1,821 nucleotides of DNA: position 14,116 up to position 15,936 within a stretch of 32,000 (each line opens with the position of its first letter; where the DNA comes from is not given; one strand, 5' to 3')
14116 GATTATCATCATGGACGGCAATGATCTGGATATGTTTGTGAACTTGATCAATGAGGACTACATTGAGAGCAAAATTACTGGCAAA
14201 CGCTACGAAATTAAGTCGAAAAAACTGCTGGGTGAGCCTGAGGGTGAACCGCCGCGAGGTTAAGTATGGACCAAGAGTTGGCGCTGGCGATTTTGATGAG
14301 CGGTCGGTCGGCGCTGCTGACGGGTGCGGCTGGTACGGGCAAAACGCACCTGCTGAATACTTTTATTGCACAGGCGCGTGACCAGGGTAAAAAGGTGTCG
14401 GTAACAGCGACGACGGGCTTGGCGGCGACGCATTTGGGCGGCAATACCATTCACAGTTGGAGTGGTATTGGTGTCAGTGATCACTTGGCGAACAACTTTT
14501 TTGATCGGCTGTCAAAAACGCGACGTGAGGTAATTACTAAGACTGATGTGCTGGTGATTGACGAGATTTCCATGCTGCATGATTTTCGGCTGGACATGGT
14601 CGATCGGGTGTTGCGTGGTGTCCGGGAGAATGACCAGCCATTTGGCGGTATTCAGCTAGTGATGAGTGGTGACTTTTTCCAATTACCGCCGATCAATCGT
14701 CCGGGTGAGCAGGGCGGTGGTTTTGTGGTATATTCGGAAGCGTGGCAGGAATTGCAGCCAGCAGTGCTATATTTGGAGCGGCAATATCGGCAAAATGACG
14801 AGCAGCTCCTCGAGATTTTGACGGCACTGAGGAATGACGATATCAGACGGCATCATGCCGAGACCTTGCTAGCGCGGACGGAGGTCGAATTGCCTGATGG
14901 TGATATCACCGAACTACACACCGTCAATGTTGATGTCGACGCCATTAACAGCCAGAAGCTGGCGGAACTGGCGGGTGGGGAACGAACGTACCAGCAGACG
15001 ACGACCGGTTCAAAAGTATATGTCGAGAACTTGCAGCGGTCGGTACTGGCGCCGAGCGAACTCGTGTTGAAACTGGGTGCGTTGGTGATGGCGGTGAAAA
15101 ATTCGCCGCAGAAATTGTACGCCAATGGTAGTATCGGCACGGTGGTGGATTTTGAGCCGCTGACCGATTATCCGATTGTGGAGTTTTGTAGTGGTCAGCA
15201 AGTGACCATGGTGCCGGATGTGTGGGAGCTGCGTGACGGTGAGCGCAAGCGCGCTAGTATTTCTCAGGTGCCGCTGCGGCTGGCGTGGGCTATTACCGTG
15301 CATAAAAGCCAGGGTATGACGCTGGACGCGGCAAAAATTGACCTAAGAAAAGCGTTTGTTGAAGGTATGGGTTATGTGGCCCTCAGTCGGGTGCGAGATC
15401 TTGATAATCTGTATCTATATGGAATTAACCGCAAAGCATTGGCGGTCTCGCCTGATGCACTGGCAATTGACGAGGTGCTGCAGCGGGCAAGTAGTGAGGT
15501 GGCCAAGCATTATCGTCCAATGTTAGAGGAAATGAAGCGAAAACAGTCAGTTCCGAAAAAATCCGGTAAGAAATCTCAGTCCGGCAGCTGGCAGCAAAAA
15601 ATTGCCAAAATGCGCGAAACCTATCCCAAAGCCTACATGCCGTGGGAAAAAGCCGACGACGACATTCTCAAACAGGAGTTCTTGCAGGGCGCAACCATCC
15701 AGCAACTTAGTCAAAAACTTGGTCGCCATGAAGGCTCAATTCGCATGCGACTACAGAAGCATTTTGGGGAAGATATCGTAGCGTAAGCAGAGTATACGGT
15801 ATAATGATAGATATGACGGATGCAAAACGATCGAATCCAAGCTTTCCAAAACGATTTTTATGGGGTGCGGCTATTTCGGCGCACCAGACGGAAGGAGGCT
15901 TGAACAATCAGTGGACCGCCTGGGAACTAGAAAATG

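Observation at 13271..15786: Candidate two-gene system: unknown 325-aa protein (possibly KwaB/DUF4868-like) translationally coupled to a Pif1-family helicase with a C-terminal HTH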

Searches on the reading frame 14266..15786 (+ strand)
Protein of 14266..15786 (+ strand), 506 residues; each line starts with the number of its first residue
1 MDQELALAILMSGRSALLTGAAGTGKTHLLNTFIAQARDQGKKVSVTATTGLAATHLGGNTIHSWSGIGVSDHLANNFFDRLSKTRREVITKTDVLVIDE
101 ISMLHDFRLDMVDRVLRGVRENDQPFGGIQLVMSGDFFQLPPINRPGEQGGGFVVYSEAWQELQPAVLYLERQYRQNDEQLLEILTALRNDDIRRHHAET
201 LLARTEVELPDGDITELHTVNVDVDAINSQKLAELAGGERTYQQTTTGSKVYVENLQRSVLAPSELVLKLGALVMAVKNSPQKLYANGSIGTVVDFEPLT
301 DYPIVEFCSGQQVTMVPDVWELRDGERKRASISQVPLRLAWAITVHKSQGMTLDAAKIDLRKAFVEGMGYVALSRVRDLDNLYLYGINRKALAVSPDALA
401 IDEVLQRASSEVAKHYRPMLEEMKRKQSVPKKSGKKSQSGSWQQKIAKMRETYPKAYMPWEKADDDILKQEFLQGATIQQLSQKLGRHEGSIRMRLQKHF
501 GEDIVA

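Call 3: search_protein_families(library=pfam, proteins=[window:14266-15786:+], max_evalue=1)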
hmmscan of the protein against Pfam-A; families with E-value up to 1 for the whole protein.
window:14266-15786:+ (506 aa): 43 families (the best 25 are shown)
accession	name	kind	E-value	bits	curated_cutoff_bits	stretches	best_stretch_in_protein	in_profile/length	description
PF05970.20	PIF1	-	2e-38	132.7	25.9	1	11-180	20-193/223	PIF1-like helicase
PF13604.12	AAA_30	-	2e-18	67.3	27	1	4-200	8-179/191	AAA domain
PF13245.12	AAA_19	-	1.6e-13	51.4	25.1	1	3-143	1-132/134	AAA domain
PF13401.12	AAA_22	-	5.9e-06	27.1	27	1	13-134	5-121/130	AAA domain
PF13479.12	AAA_24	-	9.5e-06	26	27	1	14-123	3-96/195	AAA domain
PF01443.25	Viral_helicase1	-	1.3e-05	25.5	21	1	18-105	3-72/228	Viral superfamily 1 RNA helicase core domain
PF21530.3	Pif1_2B_dom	-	0.00012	22.1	23.9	1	253-296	3-47/47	DNA helicase Pif1, 2B domain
PF10412.15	TrwB_AAD_bind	-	0.00026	20.4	20.5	1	14-52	16-54/387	Type IV secretion-system coupling protein DNA-binding domain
PF13191.12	AAA_16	-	0.00029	21.8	32.6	1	13-41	24-52/167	AAA ATPase domain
PF00004.35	AAA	-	0.00055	20.8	21.2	1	17-105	2-70/131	ATPase family associated with various cellular activities (AAA)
PF13086.12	AAA_11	-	0.00092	19.5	27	1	3-56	6-67/257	AAA domain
PF01695.23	IstB_IS21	-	0.0036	17.3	24.1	1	15-52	94-131/238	IstB-like ATP binding protein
PF00270.35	DEAD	-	0.0041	17.3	26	1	2-50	3-55/167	DEAD/DEAH box helicase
PF20720.3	nSTAND3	-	0.0044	17.2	27.2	1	6-46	10-50/155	Novel STAND NTPase 3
PF03266.21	NTPase_1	-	0.0082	16.4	23.9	0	17-45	3-31/168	NTPase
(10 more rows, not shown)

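Call 4: search_protein_families(library=padloc, proteins=[window:14266-15786:+], max_evalue=1)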
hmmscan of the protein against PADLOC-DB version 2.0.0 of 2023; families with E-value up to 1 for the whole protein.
window:14266-15786:+ (506 aa): 19 families
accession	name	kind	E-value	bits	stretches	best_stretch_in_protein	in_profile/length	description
PDLC05065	PDC-S68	-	5.8e-22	75.3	2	2-143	609-745/1221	-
PDLC01734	typeIV_RecD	-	1.3e-19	68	2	2-194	343-521/763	RecD_0_IVD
PDLC05064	PDC-S68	-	1.2e-18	64.2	2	14-187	701-868/1273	-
PDLC01148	RecD_like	-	5.4e-18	62.6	1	3-190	318-486/719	RecD/Tra ATPase fused to N-terminal HHH domain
PDLC05035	PDC-S53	-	9.8e-15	51.7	2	11-192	508-661/900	-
PDLC05066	PDC-S68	-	4e-13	46.3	2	10-145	590-723/1202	-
PDLC04476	PDC-M16A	-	4.6e-12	43.1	1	17-313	29-342/691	-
PDLC04475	PDC-M16A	-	2.4e-09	34.3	1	17-106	35-137/721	-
PDLC04140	mad8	-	8.4e-06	23.5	1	12-59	26-76/314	mads_8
PDLC02350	AbiO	-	6.1e-05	19.9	1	10-108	191-273/468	AbiO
PDLC02161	Avs2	-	6.2e-05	18.8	1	12-101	340-425/1499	-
PDLC04472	PDC-M16A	-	7.6e-05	19.2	1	16-63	243-296/930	-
PDLC02372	Nhi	-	0.00014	18.7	1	14-108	200-279/470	-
PDLC04474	PDC-M16A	-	0.00021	17.8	1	15-113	236-343/917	-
PDLC02164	Avs2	-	0.00076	15.3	1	10-41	341-372/1504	-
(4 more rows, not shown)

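Call 9: search_protein_families(library=ncbifam, proteins=[window:14266-15786:+], max_evalue=0.01)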
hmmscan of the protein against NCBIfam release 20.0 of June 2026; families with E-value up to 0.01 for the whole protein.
window:14266-15786:+ (506 aa): 14 families
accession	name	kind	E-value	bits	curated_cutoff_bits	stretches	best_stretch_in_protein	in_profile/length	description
TIGR01448.2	helicase_RecD2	equivalog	9.1e-22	77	500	1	2-351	320-651/713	SF1B family DNA helicase RecD2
TIGR01447.1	recD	equivalog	7.2e-17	61.2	310.15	1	3-257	153-417/597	exodeoxyribonuclease V subunit alpha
TIGR02768.1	TraA_Ti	equivalog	6.4e-16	57.8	590.45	2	9-145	371-491/751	Ti-type conjugative transfer relaxase TraA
NF010464.0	PRK13889.1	subfamily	1.1e-13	50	1015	2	2-143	350-476/992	conjugal transfer relaxase TraA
NF010402.0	PRK13826.1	subfamily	3.9e-07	28.3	1317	1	339-386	692-738/1102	Dtr system oriT relaxase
NF008127.0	PRK10875.1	equivalog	7.7e-06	24.7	671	0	320-377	522-584/619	exodeoxyribonuclease V subunit alpha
NF038214.1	IS21_help_AAA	equivalog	0.00013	21.7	200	1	11-53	88-130/232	IS21-like element helper ATPase IstB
TIGR00376.1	TIGR00376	hypoth_equivalog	0.0003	19.4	348.9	0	15-54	176-215/639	IGHMBP2 family helicase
TIGR03420.1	DnaA_homol_Hda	equivalog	0.00037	20.1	194.8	1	13-46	38-71/226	DnaA regulatory inactivator Hda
TIGR03819.1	heli_sec_ATPase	hypoth_equivalog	0.00043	19.6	373.15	1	8-56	173-221/340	TadA family conjugal transfer-associated ATPase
NF040713.1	ZapE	equivalog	0.00073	18.9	140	1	18-102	57-127/344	cell division protein ZapE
NF006799.0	PRK09302.1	equivalog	0.0032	16.1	408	1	13-44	273-304/515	circadian clock protein KaiC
NF010248.0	PRK13695.1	equivalog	0.006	16.3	156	0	17-45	7-35/180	NTPase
TIGR00750.1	lao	equivalog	0.0069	15.5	240.75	0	18-49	39-70/300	methylmalonyl Co-A mutase-associated GTPase MeaB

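Call 52: find_homologous_proteins(query=window:14266-15786:+)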
Query window:14266-15786:+ (506 aa): 8000 proteins with E <= 0.001 among 8000 candidates; the best 120 are listed.
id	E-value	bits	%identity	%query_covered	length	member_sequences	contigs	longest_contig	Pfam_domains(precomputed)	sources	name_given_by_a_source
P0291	0.0e+0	1091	97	100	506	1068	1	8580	PF13479.13,PF05970.21,PF01443.25,PF13604.13,PF13245.13,PF13401.13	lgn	-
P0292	0.0e+0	1080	96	100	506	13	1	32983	PF05970.21,PF01443.25,PF13604.13,PF13245.13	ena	-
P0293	0.0e+0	1078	95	100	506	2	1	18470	PF13479.13,PF05970.21,PF01443.25,PF13604.13,PF13245.13,PF13401.13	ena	-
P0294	0.0e+0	1077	95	100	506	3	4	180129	PF13479.13,PF05970.21,PF01443.25,PF13604.13,PF13245.13,PF13401.13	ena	-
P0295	0.0e+0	1074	95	100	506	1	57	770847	PF05970.21,PF13604.13,PF13245.13,PF13401.13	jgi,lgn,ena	-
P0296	0.0e+0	1073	95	100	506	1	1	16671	PF13479.13,PF05970.21,PF01443.25,PF13604.13,PF13245.13,PF13401.13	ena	-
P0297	0.0e+0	1072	95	100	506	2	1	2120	PF05970.21,PF13604.13,PF13245.13,PF13401.13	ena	-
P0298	0.0e+0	1068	95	100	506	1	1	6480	PF13479.13,PF05970.21,PF13604.13,PF13245.13,PF13401.13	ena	-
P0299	0.0e+0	1068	95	100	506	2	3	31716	PF13479.13,PF05970.21,PF01443.25,PF13604.13,PF13245.13,PF13401.13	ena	-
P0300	0.0e+0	1066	95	100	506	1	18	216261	PF13479.13,PF05970.21,PF13604.13,PF13245.13,PF13401.13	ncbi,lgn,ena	-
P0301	0.0e+0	1060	95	100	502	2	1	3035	PF05970.21,PF01443.25,PF13604.13,PF13245.13,PF13401.13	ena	-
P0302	0.0e+0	1055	94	100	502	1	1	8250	PF05970.21,PF13604.13,PF13245.13,PF13401.13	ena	-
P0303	0.0e+0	1042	93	100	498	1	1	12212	PF05970.21,PF01443.25,PF13604.13,PF13245.13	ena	-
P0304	0.0e+0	1024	91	100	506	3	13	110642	PF05970.21,PF01443.25,PF13604.13,PF13245.13,PF13401.13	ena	-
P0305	0.0e+0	1023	91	100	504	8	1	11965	PF05970.21,PF01443.25,PF13604.13,PF13245.13,PF13401.13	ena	-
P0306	2.4e-298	1008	92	100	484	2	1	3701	PF13479.13,PF05970.21,PF01443.25,PF13604.13,PF13245.13,PF13401.13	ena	-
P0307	6.0e-269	911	81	100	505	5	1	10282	PF05970.21,PF13604.13,PF13245.13,PF13401.13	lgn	-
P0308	5.0e-266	901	82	100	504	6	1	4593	PF05970.21,PF01443.25,PF13604.13,PF13245.13,PF13401.13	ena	-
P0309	1.1e-265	900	80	100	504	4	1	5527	PF05970.21,PF01443.25,PF13604.13,PF13245.13,PF13401.13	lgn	-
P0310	1.5e-262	890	79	100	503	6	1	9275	PF05970.21,PF01443.25,PF13604.13,PF13245.13,PF13401.13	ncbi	-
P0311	1.0e-261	887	79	100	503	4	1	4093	PF05970.21,PF01443.25,PF13604.13,PF13245.13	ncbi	-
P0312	1.2e-258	877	77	100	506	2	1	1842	PF05970.21,PF01443.25,PF13604.13,PF13245.13,PF13401.13,PF21530.4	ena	-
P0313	9.4e-257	871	78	100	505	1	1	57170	PF05970.21,PF01443.25,PF13604.13,PF13245.13,PF13401.13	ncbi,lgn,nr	ncbi:MAG: PIF1 family DEAD/DEAH box helicase [Candidatus Saccharibacteria bacterium]|nr:PIF1 family 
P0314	1.1e-256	870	76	100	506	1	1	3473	PF05970.21,PF01443.25,PF13604.13,PF13245.13,PF13401.13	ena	-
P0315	1.3e-256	870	76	100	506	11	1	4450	PF05970.21,PF01443.25,PF13604.13,PF13245.13,PF13401.13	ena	-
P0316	3.9e-256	869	76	100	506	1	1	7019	PF05970.21,PF01443.25,PF13604.13,PF13245.13,PF13401.13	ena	-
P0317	2.0e-255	866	76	100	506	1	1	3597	PF05970.21,PF01443.25,PF13604.13,PF13245.13,PF13401.13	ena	-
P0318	1.4e-254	863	76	100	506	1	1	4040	PF05970.21,PF01443.25,PF13604.13,PF13245.13,PF13401.13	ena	-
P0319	9.2e-254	861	78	100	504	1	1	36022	PF05970.21,PF01443.25,PF13604.13,PF13245.13,PF13401.13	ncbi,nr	ncbi:MAG: PIF1 family DEAD/DEAH box helicase [Candidatus Saccharibacteria bacterium]|nr:PIF1 family 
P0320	5.6e-253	858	77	100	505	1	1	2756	PF05970.21,PF01443.25,PF13604.13,PF13245.13,PF13401.13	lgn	-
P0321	3.1e-251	852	75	100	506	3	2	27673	PF05970.21,PF01443.25,PF13604.13,PF13245.13,PF13401.13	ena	-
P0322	3.4e-250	849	78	100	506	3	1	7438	PF05970.21,PF01443.25,PF13604.13,PF13245.13,PF13401.13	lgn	-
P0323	5.0e-249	845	77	100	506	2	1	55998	PF05970.21,PF01443.25,PF13604.13,PF13245.13,PF13401.13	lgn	-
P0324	2.1e-247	840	75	100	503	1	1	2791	PF05970.21,PF13604.13,PF13245.13,PF13401.13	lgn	-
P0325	2.4e-247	840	74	100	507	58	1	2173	PF05970.21,PF01443.25,PF13604.13,PF13245.13,PF13401.13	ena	-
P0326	3.9e-247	839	75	100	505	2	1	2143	PF05970.21,PF01443.25,PF13604.13,PF13245.13,PF13401.13,PF21530.4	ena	-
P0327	2.6e-245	833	74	100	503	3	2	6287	PF05970.21,PF13604.13,PF13245.13,PF13401.13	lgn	-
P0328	3.9e-245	832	74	100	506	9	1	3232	PF05970.21,PF01443.25,PF13604.13,PF13245.13,PF13401.13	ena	-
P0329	8.2e-245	831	89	82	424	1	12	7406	PF05970.21,PF01443.25,PF13604.13,PF13245.13,PF13401.13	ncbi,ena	-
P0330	8.3e-245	831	89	82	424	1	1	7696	PF05970.21,PF01443.25,PF13604.13,PF13245.13,PF13401.13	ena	-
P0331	1.4e-244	831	89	82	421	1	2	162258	PF05970.21,PF01443.25,PF13604.13,PF13245.13,PF13401.13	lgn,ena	-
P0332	1.6e-244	830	89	82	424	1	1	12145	PF05970.21,PF01443.25,PF13604.13,PF13245.13,PF13401.13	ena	-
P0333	2.1e-244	830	89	82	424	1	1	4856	PF05970.21,PF01443.25,PF13604.13,PF13245.13,PF13401.13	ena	-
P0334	2.3e-244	830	73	100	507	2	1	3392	PF05970.21,PF01443.25,PF13604.13,PF13245.13,PF13401.13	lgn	-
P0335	2.6e-244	830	74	100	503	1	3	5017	PF05970.21,PF13604.13,PF13245.13,PF13401.13,PF21530.4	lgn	-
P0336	2.8e-244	829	89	83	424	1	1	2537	PF05970.21,PF13604.13,PF13245.13,PF13401.13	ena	-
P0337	3.3e-244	829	89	82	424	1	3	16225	PF05970.21,PF13604.13,PF13245.13,PF13401.13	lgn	-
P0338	3.6e-244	829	89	82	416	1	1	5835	PF05970.21,PF01443.25,PF13604.13,PF13245.13,PF13401.13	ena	-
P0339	3.9e-244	829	89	82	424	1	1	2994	PF05970.21,PF13604.13,PF13245.13,PF13401.13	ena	-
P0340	4.0e-244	829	89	82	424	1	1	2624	PF05970.21,PF01443.25,PF13604.13,PF13245.13,PF13401.13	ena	-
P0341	4.5e-244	829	89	82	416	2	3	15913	PF05970.21,PF01443.25,PF13604.13,PF13245.13,PF13401.13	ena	-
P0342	5.4e-244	829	89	82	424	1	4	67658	PF05970.21,PF13604.13,PF13245.13,PF13401.13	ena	-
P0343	8.5e-244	828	89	82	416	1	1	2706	PF05970.21,PF01443.25,PF13604.13,PF13245.13,PF13401.13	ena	-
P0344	1.0e-243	828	89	82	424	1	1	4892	PF05970.21,PF01443.25,PF13604.13,PF13245.13,PF13401.13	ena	-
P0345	1.1e-243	827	88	82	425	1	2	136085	PF05970.21,PF13604.13,PF13245.13,PF13401.13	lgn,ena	-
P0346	1.2e-243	827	89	82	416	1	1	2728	PF05970.21,PF01443.25,PF13604.13,PF13245.13,PF13401.13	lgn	-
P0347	1.2e-243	827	88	83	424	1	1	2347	PF05970.21,PF01443.25,PF13604.13,PF13245.13,PF13401.13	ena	-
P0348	1.5e-243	827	75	100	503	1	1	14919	PF05970.21,PF13604.13,PF13245.13,PF13401.13,PF21530.4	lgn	-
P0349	1.5e-243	827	89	82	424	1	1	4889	PF05970.21,PF13604.13,PF13245.13,PF13401.13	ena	-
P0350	1.6e-243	827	89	82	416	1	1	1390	PF05970.21,PF01443.25,PF13604.13,PF13245.13,PF13401.13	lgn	-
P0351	1.9e-243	827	89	82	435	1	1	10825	PF05970.21,PF01443.25,PF13604.13,PF13245.13,PF13401.13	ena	-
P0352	2.0e-243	827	89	82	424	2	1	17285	PF05970.21,PF01443.25,PF13604.13,PF13245.13,PF13401.13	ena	-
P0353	2.2e-243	827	89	82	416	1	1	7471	PF05970.21,PF13604.13,PF13245.13,PF13401.13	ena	-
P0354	2.5e-243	826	74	98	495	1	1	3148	PF05970.21,PF01443.25,PF13604.13,PF13245.13,PF13401.13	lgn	-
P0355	2.5e-243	826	89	82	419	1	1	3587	PF05970.21,PF01443.25,PF13604.13,PF13245.13,PF13401.13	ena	-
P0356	3.0e-243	826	89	82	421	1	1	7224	PF05970.21,PF01443.25,PF13604.13,PF13245.13,PF13401.13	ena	-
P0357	3.9e-243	826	89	82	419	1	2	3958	PF05970.21,PF01443.25,PF13604.13,PF13245.13,PF13401.13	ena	-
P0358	4.1e-243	826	89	82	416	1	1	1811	PF05970.21,PF01443.25,PF13604.13,PF13245.13,PF13401.13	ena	-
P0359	6.0e-243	825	89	82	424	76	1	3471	PF05970.21,PF01443.25,PF13604.13,PF13245.13,PF13401.13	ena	-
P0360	6.2e-243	825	89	82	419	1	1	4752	PF05970.21,PF01443.25,PF13604.13,PF13245.13,PF13401.13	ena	-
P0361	6.4e-243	825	89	82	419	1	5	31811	PF05970.21,PF01443.25,PF13604.13,PF13245.13,PF13401.13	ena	-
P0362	6.5e-243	825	89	82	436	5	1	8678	PF05970.21,PF13604.13,PF13245.13,PF13401.13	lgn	-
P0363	6.6e-243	825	89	82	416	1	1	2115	PF05970.21,PF13604.13,PF13245.13,PF13401.13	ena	-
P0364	6.6e-243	825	89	82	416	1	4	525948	PF05970.21,PF13604.13,PF13245.13,PF13401.13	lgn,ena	-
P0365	6.7e-243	825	89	82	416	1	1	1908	PF05970.21,PF01443.25,PF13604.13,PF13245.13,PF13401.13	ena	-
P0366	6.7e-243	825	89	82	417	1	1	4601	PF05970.21,PF01443.25,PF13604.13,PF13245.13,PF13401.13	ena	-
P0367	7.2e-243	825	88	83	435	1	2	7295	PF05970.21,PF13604.13,PF13245.13,PF13401.13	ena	-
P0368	7.5e-243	825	72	100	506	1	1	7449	PF05970.21,PF13604.13,PF13245.13,PF13401.13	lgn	-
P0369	7.6e-243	825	89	82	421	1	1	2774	PF05970.21,PF13604.13,PF13245.13,PF13401.13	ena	-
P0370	9.3e-243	824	89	82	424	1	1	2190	PF05970.21,PF01443.25,PF13604.13,PF13245.13,PF13401.13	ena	-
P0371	9.4e-243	824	88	82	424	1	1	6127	PF05970.21,PF13604.13,PF13245.13,PF13401.13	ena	-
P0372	9.5e-243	824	88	82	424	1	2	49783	PF05970.21,PF01443.25,PF13604.13,PF13245.13,PF13401.13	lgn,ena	-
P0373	1.0e-242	824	89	82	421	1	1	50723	PF05970.21,PF01443.25,PF13604.13,PF13245.13,PF13401.13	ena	-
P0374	1.0e-242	824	89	82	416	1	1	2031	PF05970.21,PF01443.25,PF13604.13,PF13245.13,PF13401.13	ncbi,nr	ncbi:AAA family ATPase [TM7 phylum sp. oral taxon 346]|nr:AAA family ATPase [TM7 phylum sp. oral tax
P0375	1.1e-242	824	88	82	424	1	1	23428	PF05970.21,PF01443.25,PF13604.13,PF13245.13,PF13401.13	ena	-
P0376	1.1e-242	824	89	82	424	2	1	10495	PF05970.21,PF13604.13,PF13245.13,PF13401.13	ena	-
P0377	1.2e-242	824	89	82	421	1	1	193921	PF05970.21,PF13604.13,PF13245.13,PF13401.13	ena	-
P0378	1.4e-242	824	89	82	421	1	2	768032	PF05970.21,PF13604.13,PF13245.13,PF13401.13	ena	-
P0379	1.5e-242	824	89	82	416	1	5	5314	PF05970.21,PF01443.25,PF13604.13,PF13245.13,PF13401.13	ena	-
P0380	1.5e-242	824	89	82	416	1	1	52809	PF05970.21,PF01443.25,PF13604.13,PF13245.13,PF13401.13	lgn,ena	-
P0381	1.5e-242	824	89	82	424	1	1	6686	PF05970.21,PF01443.25,PF13604.13,PF13245.13,PF13401.13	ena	-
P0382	1.6e-242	824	89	82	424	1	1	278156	PF05970.21,PF13604.13,PF13245.13,PF13401.13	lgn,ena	-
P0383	1.6e-242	824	88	83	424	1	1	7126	PF05970.21,PF01443.25,PF13604.13,PF13245.13,PF13401.13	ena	-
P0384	1.8e-242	824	88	82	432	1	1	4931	PF05970.21,PF13604.13,PF13245.13,PF13401.13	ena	-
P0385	1.8e-242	824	88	82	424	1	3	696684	PF05970.21,PF01443.25,PF13604.13,PF13245.13,PF13401.13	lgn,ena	-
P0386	2.0e-242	823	89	82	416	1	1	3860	PF05970.21,PF13604.13,PF13245.13,PF13401.13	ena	-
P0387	2.0e-242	823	88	82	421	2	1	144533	PF05970.21,PF13604.13,PF13245.13,PF13401.13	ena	-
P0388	2.1e-242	823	88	82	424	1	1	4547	PF05970.21,PF01443.25,PF13604.13,PF13245.13,PF13401.13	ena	-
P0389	2.2e-242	823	88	82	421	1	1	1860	PF05970.21,PF13604.13,PF13245.13,PF13401.13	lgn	-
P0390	2.3e-242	823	88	82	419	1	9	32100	PF05970.21,PF01443.25,PF13604.13,PF13245.13,PF13401.13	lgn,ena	-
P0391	2.3e-242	823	88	82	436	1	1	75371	PF05970.21,PF13604.13,PF13245.13,PF13401.13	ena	-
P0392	2.3e-242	823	88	82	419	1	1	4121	PF05970.21,PF01443.25,PF13604.13,PF13245.13,PF13401.13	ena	-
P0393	2.4e-242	823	89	82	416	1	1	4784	PF05970.21,PF13604.13,PF13245.13,PF13401.13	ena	-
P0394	2.8e-242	823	89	82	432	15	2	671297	PF05970.21,PF13604.13,PF13245.13,PF13401.13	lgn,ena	-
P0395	2.9e-242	823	88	82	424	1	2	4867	PF05970.21,PF13604.13,PF13245.13,PF13401.13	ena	-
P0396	2.9e-242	823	88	82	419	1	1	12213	PF05970.21,PF13604.13,PF13245.13,PF13401.13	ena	-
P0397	2.9e-242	823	88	83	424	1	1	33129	PF05970.21,PF01443.25,PF13604.13,PF13245.13,PF13401.13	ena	-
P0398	3.0e-242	823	88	83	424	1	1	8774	PF05970.21,PF01443.25,PF13604.13,PF13245.13,PF13401.13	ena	-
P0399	3.2e-242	823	88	82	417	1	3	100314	PF05970.21,PF01443.25,PF13604.13,PF13245.13,PF13401.13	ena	-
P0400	3.3e-242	823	89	82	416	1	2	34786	PF05970.21,PF13604.13,PF13245.13,PF13401.13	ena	-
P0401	3.5e-242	823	88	82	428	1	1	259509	PF05970.21,PF01443.25,PF13604.13,PF13245.13,PF13401.13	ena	-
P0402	3.5e-242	823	88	82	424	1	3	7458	PF05970.21,PF01443.25,PF13604.13,PF13245.13,PF13401.13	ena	-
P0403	3.6e-242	823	89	82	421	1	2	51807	PF05970.21,PF13604.13,PF13245.13,PF13401.13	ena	-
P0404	3.9e-242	822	89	82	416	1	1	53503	PF05970.21,PF01443.25,PF13604.13,PF13245.13,PF13401.13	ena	-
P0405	3.9e-242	822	88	82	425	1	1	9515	PF05970.21,PF01443.25,PF13604.13,PF13245.13,PF13401.13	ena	-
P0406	3.9e-242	822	88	82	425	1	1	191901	PF05970.21,PF01443.25,PF13604.13,PF13245.13,PF13401.13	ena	-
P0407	4.2e-242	822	88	82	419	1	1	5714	PF05970.21,PF01443.25,PF13604.13,PF13245.13,PF13401.13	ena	-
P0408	4.4e-242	822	88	82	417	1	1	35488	PF05970.21,PF13604.13,PF13245.13,PF13401.13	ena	-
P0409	4.4e-242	822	88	82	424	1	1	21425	PF05970.21,PF13604.13,PF13245.13,PF13401.13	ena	-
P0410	5.2e-242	822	89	82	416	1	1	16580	PF05970.21,PF01443.25,PF13604.13,PF13245.13,PF13401.13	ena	-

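Call 70: predict_structure(alignment_id=A4)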
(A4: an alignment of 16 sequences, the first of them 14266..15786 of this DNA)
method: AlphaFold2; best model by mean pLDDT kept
length: 506 residues; sequences in the alignment: 16
mean_pLDDT: 55.1   pTM: 0.41
mean pLDDT of the five models: 55.1, 45.7, 45.2, 42.6, 42.3
residues with pLDDT >= 90: 21; 70-90: 120; 50-70: 135; < 50: 230
segments of 3 or more residues with pLDDT < 50: 50-71, 100-108, 127-129, 134-153, 172-225, 245-263, 277-279, 318-395, 428-441
pLDDT, mean of each block of 10 residues (from residue 1): 73 69 59 72 61 45 40 55 54 56 45 62 54 45 37 51 70 41 42 36 34 28 47 73 52 40 62 57 55 79 74 62 32 36 31 30 29 33 31 44 68 78 58 32 65 82 91 90 90 89 78
secondary structure, 60 per line:
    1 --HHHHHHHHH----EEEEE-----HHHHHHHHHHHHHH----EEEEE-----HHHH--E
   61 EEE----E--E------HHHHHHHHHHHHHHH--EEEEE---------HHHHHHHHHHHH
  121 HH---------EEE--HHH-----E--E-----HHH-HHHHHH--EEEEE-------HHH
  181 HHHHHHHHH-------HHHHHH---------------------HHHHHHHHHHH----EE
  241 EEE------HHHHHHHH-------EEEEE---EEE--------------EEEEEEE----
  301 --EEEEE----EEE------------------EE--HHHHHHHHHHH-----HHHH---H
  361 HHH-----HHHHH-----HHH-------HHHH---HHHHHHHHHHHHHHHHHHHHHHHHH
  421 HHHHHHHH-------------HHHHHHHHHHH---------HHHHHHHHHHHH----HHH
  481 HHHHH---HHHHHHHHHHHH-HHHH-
elements in order: H3-11 E16-20 H26-39 E44-48 H54-57 E60-63 H78-92 E95-99 H109-122 E132-134 H158-163 E166-170 H178-189 H197-202 H224-234 E239-243 H250-257 E265-269 E273-275 E290-296 E303-307 E312-314 H337-347 H353-356 H360-363 H369-373 H389-392 H396-428 H442-452 H462-473 H478-485 H489-500 H502-505
